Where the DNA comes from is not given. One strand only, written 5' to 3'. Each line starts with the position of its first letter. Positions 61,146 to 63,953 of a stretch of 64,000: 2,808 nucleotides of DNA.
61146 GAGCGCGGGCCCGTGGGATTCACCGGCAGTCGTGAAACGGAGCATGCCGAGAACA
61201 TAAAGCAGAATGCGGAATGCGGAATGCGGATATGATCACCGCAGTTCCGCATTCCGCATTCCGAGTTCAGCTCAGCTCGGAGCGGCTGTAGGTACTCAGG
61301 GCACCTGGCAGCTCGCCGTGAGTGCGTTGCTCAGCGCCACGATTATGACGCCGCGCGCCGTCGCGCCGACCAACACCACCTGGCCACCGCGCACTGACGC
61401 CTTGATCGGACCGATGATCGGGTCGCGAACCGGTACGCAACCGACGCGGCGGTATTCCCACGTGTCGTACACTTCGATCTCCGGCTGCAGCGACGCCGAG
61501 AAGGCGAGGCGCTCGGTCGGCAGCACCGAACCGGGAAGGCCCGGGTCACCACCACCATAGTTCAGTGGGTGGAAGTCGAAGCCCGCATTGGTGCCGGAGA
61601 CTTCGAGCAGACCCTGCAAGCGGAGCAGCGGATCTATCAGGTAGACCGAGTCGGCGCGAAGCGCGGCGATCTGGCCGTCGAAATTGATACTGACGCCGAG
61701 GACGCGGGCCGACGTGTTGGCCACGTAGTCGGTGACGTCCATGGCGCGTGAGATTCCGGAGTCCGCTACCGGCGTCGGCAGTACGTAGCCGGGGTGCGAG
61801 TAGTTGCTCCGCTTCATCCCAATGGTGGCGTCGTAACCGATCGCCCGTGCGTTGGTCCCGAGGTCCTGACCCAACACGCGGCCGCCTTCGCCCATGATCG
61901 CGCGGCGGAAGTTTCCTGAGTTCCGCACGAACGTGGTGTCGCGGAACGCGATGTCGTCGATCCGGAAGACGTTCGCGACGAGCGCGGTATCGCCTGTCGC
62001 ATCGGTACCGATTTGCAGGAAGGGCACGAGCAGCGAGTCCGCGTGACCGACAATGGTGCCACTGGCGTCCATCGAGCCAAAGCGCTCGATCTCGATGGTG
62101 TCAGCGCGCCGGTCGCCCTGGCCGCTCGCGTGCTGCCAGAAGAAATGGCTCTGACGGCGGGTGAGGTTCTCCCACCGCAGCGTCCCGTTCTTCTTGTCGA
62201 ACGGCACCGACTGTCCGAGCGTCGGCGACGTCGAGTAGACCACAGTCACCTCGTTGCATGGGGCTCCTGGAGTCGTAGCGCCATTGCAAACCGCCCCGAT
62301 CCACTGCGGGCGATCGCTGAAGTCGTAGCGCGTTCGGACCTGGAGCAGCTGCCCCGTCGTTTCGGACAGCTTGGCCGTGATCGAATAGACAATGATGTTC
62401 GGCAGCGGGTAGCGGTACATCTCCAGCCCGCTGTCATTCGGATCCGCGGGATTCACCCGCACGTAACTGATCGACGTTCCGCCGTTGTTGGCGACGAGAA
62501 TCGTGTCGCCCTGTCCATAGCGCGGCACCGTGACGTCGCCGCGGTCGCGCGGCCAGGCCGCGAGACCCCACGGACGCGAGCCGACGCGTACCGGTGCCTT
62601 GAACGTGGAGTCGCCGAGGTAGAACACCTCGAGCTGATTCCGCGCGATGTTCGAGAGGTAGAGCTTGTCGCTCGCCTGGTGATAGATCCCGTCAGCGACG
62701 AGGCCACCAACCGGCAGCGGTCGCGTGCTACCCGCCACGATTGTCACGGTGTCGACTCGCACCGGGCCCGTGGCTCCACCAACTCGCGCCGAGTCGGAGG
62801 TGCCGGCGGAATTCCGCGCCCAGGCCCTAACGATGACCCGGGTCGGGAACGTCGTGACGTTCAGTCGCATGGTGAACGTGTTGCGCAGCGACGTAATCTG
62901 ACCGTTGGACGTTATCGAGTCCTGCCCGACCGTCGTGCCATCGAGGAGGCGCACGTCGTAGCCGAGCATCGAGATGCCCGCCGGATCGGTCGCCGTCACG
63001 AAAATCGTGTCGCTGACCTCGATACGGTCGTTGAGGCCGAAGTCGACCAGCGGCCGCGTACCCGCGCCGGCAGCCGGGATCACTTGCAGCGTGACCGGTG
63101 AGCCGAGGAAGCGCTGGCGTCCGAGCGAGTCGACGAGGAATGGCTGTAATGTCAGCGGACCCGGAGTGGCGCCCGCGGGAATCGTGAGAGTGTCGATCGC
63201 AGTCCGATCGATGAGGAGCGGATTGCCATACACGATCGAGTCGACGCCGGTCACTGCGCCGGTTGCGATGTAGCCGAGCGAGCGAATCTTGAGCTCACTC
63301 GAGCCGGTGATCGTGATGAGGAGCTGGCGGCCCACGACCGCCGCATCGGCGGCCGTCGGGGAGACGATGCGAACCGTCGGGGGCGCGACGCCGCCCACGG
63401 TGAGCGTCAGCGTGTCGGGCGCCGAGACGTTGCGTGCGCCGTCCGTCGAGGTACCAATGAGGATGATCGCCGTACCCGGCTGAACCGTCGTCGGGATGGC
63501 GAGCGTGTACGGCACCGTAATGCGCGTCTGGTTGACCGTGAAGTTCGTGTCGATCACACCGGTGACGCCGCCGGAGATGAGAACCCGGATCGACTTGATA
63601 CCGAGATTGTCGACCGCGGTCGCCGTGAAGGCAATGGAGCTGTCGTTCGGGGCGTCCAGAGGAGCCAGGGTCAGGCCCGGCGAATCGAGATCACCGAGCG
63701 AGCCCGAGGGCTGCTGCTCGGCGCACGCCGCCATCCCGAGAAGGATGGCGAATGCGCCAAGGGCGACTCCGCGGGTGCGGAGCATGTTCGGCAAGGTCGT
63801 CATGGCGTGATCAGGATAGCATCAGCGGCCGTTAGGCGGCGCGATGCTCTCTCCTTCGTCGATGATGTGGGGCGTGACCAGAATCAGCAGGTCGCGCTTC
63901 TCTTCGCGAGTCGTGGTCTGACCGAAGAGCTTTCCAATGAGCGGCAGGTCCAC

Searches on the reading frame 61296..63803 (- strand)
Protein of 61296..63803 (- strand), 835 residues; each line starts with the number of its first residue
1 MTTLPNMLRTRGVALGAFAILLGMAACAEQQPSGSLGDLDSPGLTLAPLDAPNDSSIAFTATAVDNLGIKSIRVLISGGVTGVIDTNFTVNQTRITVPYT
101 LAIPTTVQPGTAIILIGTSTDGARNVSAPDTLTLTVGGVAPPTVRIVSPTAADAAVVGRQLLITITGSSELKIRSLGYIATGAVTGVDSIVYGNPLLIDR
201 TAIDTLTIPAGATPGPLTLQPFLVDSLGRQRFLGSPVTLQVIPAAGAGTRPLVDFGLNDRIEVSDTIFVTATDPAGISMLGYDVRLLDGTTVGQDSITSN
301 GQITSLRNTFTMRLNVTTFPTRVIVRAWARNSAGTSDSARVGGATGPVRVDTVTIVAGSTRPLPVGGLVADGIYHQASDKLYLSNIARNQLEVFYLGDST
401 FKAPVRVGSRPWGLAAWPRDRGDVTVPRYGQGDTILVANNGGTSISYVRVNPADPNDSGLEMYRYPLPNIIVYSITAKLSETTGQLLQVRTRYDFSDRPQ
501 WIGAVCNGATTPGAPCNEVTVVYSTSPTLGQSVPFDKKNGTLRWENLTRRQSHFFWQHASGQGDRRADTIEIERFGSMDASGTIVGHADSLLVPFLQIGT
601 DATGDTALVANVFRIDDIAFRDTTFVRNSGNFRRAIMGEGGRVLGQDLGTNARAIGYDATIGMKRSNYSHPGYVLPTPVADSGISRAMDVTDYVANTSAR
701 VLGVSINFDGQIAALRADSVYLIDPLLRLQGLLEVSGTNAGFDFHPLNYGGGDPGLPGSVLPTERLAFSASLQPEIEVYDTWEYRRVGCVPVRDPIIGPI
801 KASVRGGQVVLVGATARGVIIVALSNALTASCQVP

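Call 8: find_encoding_contigs(protein=window:61296-63803:-, flank=2000, max_places=4)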
Protein window:61296-63803:- (835 aa): no gene with exactly this product is on record in the collection.
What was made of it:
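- Tried and rejected: Exact look-up of a window protein to find the source genome: not on record (call 8).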

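Call 9: search_protein_families(library=pfam, proteins=[window:61296-63803:-])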
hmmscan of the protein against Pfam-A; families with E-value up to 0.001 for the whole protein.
window:61296-63803:- (835 aa): 0 families

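Call 75: search_protein_families(library=ncbifam, proteins=[window:61296-63803:-], max_evalue=0.01)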
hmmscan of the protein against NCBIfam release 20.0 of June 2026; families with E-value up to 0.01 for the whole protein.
window:61296-63803:- (835 aa): 0 families
